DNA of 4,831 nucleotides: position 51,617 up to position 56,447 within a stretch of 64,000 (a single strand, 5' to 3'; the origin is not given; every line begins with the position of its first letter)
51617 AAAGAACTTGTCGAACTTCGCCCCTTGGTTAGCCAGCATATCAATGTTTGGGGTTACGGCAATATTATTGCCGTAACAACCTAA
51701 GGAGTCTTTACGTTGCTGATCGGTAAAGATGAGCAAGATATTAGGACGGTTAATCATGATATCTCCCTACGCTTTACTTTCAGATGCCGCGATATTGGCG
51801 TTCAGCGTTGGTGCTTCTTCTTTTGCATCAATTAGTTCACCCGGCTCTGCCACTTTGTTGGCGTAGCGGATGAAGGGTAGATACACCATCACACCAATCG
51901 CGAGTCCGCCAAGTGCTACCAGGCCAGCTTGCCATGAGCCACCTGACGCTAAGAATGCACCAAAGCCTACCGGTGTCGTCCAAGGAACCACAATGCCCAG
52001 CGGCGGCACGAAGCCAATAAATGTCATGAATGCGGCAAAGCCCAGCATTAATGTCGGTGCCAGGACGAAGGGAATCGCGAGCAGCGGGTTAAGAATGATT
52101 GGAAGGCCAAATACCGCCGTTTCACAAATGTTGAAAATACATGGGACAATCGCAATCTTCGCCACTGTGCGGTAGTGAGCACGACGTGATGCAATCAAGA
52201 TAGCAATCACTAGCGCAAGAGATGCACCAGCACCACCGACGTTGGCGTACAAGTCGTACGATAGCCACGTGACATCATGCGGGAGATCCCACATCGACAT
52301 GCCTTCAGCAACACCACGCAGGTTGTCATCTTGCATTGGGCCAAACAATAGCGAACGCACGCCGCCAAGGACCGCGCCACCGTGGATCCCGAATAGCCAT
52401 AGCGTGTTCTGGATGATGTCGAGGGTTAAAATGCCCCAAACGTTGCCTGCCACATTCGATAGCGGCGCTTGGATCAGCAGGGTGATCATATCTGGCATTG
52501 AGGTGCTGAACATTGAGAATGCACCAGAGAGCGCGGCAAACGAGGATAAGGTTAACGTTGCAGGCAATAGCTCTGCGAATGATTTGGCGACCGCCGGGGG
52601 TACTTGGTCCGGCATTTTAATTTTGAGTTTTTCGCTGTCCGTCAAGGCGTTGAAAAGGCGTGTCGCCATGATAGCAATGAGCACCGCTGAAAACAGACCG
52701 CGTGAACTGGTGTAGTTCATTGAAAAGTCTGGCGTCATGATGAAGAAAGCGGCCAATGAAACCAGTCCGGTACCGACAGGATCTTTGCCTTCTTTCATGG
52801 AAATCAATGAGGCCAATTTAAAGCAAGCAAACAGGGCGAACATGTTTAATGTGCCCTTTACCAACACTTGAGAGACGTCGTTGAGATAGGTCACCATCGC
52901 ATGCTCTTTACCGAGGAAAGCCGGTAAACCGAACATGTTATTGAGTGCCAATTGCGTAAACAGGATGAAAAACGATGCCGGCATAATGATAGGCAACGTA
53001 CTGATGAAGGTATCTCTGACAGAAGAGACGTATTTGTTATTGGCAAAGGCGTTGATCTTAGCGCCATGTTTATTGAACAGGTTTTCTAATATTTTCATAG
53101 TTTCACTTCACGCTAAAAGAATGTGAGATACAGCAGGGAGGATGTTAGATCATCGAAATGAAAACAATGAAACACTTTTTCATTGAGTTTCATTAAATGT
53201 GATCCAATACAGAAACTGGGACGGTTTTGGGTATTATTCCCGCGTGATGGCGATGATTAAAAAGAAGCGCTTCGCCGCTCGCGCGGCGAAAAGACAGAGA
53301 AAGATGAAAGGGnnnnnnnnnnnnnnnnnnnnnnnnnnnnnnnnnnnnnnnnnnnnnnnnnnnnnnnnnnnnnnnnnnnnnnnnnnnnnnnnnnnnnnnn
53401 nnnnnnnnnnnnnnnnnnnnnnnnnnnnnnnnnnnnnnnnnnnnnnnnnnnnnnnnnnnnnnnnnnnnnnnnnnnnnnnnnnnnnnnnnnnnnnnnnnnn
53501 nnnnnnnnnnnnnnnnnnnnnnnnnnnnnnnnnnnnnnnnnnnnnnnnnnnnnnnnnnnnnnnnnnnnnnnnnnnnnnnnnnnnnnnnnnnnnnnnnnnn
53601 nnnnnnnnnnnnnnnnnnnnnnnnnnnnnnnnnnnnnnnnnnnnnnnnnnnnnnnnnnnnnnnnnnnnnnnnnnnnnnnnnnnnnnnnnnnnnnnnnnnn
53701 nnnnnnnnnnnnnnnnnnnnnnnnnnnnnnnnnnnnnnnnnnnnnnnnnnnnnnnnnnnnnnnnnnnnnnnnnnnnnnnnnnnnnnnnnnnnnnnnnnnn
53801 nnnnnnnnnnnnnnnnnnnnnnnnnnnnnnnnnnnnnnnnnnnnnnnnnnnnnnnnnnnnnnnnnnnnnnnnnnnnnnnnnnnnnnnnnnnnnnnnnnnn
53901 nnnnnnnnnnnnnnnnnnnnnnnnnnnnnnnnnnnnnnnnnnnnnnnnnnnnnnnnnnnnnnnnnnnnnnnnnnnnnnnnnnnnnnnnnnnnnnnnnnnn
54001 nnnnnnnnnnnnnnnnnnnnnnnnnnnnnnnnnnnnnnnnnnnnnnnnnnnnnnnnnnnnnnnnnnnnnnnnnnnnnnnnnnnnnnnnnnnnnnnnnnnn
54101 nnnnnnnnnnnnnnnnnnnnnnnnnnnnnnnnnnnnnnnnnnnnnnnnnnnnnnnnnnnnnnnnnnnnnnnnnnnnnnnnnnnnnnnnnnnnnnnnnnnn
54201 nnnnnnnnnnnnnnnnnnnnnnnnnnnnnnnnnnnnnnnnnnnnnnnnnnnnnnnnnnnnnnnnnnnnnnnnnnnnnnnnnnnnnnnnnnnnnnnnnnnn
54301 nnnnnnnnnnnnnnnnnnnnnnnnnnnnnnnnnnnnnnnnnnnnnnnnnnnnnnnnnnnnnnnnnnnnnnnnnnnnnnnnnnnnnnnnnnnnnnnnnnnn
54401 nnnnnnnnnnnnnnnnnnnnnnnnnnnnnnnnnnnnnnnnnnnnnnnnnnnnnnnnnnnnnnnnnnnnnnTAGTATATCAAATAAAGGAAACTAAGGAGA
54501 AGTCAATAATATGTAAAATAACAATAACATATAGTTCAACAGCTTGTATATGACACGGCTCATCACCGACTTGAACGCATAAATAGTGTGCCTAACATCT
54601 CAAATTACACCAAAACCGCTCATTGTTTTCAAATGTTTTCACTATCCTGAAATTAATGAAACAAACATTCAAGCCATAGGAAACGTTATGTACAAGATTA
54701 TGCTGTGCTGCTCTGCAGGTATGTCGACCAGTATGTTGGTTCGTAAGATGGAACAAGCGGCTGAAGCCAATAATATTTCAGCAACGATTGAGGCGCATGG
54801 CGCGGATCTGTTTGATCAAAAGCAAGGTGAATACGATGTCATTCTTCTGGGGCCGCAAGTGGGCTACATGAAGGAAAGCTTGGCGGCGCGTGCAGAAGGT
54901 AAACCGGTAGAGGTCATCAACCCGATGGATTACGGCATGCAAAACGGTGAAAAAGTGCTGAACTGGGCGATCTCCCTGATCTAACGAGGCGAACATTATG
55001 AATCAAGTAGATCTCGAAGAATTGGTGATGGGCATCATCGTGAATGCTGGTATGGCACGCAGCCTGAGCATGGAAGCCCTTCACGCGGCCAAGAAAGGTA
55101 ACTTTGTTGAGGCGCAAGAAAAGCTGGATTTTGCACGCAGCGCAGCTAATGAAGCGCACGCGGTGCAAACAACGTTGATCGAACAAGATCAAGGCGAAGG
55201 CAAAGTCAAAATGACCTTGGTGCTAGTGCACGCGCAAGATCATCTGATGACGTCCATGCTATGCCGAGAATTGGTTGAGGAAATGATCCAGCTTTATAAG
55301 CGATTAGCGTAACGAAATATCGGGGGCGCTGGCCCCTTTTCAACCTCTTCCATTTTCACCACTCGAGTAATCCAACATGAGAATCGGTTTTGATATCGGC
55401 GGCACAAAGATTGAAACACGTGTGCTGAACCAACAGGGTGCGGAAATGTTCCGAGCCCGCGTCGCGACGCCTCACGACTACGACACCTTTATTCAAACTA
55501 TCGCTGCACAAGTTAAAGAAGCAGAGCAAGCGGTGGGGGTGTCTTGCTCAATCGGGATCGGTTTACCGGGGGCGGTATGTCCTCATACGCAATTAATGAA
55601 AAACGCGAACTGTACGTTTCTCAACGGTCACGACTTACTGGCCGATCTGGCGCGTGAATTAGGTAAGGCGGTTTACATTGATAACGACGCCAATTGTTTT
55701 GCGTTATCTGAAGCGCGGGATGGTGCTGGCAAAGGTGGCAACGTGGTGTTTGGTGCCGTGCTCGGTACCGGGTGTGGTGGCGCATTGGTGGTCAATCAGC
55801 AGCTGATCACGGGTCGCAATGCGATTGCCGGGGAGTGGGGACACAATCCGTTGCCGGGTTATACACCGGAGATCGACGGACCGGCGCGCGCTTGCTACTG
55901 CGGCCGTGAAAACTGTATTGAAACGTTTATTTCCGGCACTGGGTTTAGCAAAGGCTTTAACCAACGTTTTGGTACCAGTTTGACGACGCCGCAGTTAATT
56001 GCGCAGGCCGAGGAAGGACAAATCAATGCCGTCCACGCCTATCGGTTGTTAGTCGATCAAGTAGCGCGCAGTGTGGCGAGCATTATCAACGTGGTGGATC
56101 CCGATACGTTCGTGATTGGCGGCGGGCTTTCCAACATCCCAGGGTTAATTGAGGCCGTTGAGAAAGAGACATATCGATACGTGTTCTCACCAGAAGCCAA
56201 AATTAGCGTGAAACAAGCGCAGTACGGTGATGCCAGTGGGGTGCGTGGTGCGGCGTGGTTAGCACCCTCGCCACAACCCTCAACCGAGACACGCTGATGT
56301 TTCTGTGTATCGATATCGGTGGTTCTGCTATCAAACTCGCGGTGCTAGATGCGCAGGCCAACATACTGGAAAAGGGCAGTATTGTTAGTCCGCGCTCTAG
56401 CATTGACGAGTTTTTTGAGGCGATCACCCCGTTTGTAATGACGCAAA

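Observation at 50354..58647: PTS-dependent glycoside locus with a co-transcribed cytoplasmic sulfatase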

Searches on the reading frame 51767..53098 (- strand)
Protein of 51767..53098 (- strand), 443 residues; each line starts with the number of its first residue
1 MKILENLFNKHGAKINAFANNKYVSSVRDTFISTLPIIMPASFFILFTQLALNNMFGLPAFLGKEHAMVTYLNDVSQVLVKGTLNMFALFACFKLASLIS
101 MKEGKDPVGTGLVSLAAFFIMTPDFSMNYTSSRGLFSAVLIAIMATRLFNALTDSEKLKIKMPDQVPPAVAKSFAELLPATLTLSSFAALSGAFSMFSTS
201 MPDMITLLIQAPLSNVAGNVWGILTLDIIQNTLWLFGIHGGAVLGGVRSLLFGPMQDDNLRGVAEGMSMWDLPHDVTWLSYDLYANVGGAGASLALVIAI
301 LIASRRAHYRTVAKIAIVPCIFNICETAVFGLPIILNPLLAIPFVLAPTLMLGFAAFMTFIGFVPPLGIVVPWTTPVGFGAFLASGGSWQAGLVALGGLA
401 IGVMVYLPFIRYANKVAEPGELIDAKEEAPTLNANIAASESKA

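Call 3: search_protein_families(library=pfam, proteins=[window:51767-53098:-])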
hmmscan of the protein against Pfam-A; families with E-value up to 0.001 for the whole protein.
window:51767-53098:- (443 aa): 1 family
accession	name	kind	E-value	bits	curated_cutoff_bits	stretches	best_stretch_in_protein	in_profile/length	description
PF02378.23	PTS_EIIC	-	7.2e-36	124.3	30.7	1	28-348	1-319/319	Phosphotransferase system, EIIC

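Call 4: search_protein_families(library=ncbifam, proteins=[window:51767-53098:-])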
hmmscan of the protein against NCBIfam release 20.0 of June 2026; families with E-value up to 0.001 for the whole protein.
window:51767-53098:- (443 aa): 5 families
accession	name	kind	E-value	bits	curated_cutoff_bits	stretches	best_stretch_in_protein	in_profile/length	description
TIGR00359.1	cello_pts_IIC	equivalog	2.9e-86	290.1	434.45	1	18-416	8-417/424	PTS cellobiose transporter subunit IIC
TIGR00410.1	lacE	subfamily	2.9e-86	290.1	236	1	18-416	8-417/424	PTS system, lactose/cellobiose family IIC component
NF007634.0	PRK10297.1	equivalog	5.2e-59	200.1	760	1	20-418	21-435/452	PTS N,N'-diacetylchitobiose transporter subunit IIC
NF007157.0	PRK09592.1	equivalog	1.2e-51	175.9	503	1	130-414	165-437/451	PTS cellobiose transporter subunit IIC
TIGR00394.1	lac_pts_IIC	equivalog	2.8e-41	142.1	614.4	1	16-412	6-401/412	lactose-specific PTS transporter subunit EIIC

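Call 41: find_related_loci(query=A2, collection=metagenome_contigs, flank=6000)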
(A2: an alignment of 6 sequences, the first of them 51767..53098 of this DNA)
Query A2 (443 aa) in metagenome_contigs; peptide patterns used: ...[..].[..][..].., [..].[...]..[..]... (x = any residue, [..] = any of these).
600 stretches matched a pattern (row limit reached: there are more); 503 encode a relative of the query (tblastn E <= 1e-3); the best 80 are kept; 80 distinct loci.
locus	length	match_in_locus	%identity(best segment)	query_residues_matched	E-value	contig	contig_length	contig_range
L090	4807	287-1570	35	14-427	4e-69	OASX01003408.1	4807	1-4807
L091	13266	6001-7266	34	1-422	4e-68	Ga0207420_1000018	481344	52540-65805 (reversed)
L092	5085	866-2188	34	4-428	2e-67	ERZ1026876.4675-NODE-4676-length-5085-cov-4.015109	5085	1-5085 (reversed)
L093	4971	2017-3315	31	7-427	3e-67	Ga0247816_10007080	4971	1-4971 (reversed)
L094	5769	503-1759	34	4-428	3e-67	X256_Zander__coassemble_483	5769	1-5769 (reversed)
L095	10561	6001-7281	36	14-431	1e-66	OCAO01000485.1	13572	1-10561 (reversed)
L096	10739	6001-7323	34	4-428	2e-66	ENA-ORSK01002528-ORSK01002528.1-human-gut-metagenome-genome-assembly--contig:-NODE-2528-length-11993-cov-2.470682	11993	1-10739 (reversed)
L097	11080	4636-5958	34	4-428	1e-66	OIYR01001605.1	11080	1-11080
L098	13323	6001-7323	34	4-428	5e-66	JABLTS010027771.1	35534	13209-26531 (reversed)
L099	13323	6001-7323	33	4-428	3e-66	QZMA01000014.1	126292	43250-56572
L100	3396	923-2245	33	4-428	3e-66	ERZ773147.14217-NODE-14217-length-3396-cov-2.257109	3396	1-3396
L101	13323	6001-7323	33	4-428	1e-65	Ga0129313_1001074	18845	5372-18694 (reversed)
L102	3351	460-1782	33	4-428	4e-66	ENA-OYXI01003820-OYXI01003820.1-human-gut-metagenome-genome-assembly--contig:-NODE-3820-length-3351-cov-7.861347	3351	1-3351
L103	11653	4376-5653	33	4-428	1e-65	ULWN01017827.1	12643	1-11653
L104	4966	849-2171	33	4-428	8e-66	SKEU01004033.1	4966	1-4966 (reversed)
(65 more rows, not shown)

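Call 56: search_solved_structures(query=window:51767-53098:-, max_evalue=0.001, show_alignments=1)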
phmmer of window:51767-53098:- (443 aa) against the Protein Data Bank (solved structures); distinct sequences matched with E-value up to 0.001: 1.
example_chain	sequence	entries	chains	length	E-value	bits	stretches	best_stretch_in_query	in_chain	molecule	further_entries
3qnq_A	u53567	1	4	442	5e-56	193.2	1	18-418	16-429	PTS system, cellobiose-specific IIC component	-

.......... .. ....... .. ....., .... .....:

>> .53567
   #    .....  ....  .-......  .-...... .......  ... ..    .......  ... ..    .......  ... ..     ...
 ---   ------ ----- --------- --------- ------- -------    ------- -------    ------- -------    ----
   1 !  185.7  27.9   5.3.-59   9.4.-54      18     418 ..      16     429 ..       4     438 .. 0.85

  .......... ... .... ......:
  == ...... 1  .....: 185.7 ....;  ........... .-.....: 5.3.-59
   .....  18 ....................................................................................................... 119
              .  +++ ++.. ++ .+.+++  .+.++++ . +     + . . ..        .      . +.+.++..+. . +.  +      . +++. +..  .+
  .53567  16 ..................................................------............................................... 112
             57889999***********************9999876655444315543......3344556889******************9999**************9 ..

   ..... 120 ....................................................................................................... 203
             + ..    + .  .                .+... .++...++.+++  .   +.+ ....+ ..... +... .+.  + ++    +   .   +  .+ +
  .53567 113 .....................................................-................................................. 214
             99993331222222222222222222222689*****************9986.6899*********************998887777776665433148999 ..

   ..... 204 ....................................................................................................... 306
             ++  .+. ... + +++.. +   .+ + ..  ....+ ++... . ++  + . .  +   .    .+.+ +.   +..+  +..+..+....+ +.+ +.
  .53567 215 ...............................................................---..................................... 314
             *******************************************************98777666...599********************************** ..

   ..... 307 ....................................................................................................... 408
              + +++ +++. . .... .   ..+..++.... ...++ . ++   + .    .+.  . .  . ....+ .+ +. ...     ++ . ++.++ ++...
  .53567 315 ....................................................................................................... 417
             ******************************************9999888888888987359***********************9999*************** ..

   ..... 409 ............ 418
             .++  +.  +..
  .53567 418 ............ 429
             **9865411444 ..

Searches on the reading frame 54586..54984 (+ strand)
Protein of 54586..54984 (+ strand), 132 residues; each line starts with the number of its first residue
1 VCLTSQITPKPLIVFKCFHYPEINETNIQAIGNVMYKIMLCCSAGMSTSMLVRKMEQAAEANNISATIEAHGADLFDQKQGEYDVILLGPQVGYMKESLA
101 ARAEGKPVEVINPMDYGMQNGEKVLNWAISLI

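Call 3: search_protein_families(library=pfam, proteins=[window:54586-54984:+])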
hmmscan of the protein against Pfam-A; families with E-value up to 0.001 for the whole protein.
window:54586-54984:+ (132 aa): 1 family
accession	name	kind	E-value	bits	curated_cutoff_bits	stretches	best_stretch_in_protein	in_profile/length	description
PF02302.22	PTS_IIB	-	2.3e-23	83.1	23.6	1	37-126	1-89/90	PTS system, Lactose/Cellobiose specific IIB subunit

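Call 4: search_protein_families(library=ncbifam, proteins=[window:54586-54984:+])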
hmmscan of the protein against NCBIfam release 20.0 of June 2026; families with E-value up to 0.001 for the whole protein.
window:54586-54984:+ (132 aa): 3 families
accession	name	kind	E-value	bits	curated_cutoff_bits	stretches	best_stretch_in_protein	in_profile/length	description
TIGR00853.1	pts-lac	subfamily_domain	2.5e-25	89.1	110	1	34-126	41-139/140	lactose/cellobiose PTS transporter subunit IIB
NF007796.0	PRK10499.1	equivalog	1.7e-22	79.8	157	1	37-130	5-98/106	PTS sugar transporter subunit IIB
NF007155.0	PRK09590.1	equivalog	3.2e-09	37.3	101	1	35-116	1-86/104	PTS cellobiose transporter subunit IIB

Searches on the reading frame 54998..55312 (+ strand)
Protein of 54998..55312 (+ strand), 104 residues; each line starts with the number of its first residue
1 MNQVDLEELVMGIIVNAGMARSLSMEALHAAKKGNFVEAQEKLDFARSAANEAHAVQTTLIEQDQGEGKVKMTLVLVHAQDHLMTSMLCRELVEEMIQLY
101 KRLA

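Call 3: search_protein_families(library=pfam, proteins=[window:54998-55312:+])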
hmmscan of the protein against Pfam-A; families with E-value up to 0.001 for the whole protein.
window:54998-55312:+ (104 aa): 1 family
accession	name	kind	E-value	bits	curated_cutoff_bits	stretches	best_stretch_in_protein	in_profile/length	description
PF02255.21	PTS_IIA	-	1.5e-34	118.3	27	1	9-101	2-94/94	PTS system, Lactose/Cellobiose specific IIA subunit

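Call 4: search_protein_families(library=ncbifam, proteins=[window:54998-55312:+])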
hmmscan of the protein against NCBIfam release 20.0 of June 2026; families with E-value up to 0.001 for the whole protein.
window:54998-55312:+ (104 aa): 3 families
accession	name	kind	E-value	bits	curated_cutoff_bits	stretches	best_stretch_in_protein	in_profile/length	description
NF007768.0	PRK10454.1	equivalog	8.4e-42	141.9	148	1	4-103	15-114/116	PTS N,N'-diacetylchitobiose transporter subunit IIA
TIGR00823.1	EIIA-LAC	subfamily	1.7e-35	121.2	136.95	1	6-102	3-99/99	lactose-specific PTS transporter subunit IIA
NF007156.0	PRK09591.1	equivalog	5.6e-24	84.4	144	1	1-103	1-103/105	PTS cellobiose transporter subunit IIA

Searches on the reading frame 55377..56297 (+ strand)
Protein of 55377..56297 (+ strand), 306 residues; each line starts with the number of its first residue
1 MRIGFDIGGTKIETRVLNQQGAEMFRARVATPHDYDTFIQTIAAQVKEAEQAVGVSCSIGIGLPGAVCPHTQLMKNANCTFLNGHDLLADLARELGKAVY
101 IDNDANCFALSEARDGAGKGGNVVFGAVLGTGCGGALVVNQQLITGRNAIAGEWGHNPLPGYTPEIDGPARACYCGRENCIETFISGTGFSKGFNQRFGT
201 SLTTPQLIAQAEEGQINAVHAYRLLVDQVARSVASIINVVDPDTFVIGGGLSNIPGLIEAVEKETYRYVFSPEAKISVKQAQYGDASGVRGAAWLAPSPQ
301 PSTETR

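Call 3: search_protein_families(library=pfam, proteins=[window:55377-56297:+])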
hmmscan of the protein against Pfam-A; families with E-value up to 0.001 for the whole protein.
window:55377-56297:+ (306 aa): 3 families
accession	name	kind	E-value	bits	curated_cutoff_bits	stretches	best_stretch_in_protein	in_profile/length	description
PF00480.26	ROK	-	5.3e-70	236.7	22.9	1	3-297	2-292/294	ROK family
PF02685.22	Glucokinase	-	5.1e-06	26.2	22.1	1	6-190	4-193/314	Glucokinase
PF01869.26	BcrAD_BadFG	-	0.00053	20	31.5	0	3-39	1-36/271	BadF/BadG/BcrA/BcrD ATPase family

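Call 4: search_protein_families(library=ncbifam, proteins=[window:55377-56297:+])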
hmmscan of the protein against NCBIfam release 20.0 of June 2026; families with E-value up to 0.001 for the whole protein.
window:55377-56297:+ (306 aa): 13 families
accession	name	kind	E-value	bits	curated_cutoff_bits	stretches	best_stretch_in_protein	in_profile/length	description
NF007108.0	PRK09557.1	equivalog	2.4e-102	342.3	443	1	1-297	2-301/303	fructokinase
NF009835.0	PRK13310.1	equivalog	4.6e-77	259.3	380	1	1-295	1-299/303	N-acetylglucosamine kinase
NF009836.0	PRK13311.1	equivalog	1.8e-46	158.4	551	1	1-240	1-244/256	N-acetyl-D-glucosamine kinase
TIGR00744.1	ROK_glcA_fam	subfamily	7.6e-42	143.7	260.35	1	3-296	1-308/318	ROK family glucokinase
NF007251.0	PRK09698.1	equivalog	2.6e-38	132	253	1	3-296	9-296/304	allose kinase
NF003461.0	PRK05082.1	subfamily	1.5e-30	106.6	283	1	4-296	5-286/291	N-acetylmannosamine kinase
NF047821.1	NactlManKinNanK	equivalog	7.3e-26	91.4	450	1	4-296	5-286/288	N-acetylmannosamine kinase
NF042998.1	bglucokin_BglK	equivalog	3.6e-23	82.2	550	1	4-266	5-259/291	beta-glucoside kinase BglK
NF045551.1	GK_Pyrobac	equivalog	1.5e-17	63.9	500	1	3-297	3-281/294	ATP-dependent glucokinase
NF049930.1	TransRegMlc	equivalog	1.3e-16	61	530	1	38-294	128-388/405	sugar metabolism global transcriptional regulator Mlc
NF045942.1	PolPhglucPhase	equivalog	6.1e-16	58.9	250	1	3-145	3-147/242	polyphosphate--glucose phosphotransferase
NF047937.1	TransRegNagC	equivalog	4.5e-15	55.7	650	1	35-254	119-340/399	DNA-binding transcriptional regulator NagC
NF045550.1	FrctkaseScrK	equivalog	3.5e-05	23.4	400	1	6-264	9-250/293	fructokinase ScrK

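Call 72: search_solved_structures(query=window:55377-56297:+, max_evalue=1e-25)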
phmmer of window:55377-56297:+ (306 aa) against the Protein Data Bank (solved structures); distinct sequences matched with E-value up to 1e-25: 4.
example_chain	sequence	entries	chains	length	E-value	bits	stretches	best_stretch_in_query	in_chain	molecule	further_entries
2ap1_A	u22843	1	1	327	1e-61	212.2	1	2-295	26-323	putative regulator protein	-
7p7i_AAA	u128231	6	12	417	2.2e-56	194.7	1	2-295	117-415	Ubiquitin-like protein SMT3,N-acetyl-D-glucosamine kinase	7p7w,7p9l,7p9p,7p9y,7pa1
4db3_A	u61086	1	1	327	5.3e-51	177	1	2-295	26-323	N-acetyl-D-glucosamine kinase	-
3vgk_A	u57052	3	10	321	2.9e-28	102.4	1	2-296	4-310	Glucokinase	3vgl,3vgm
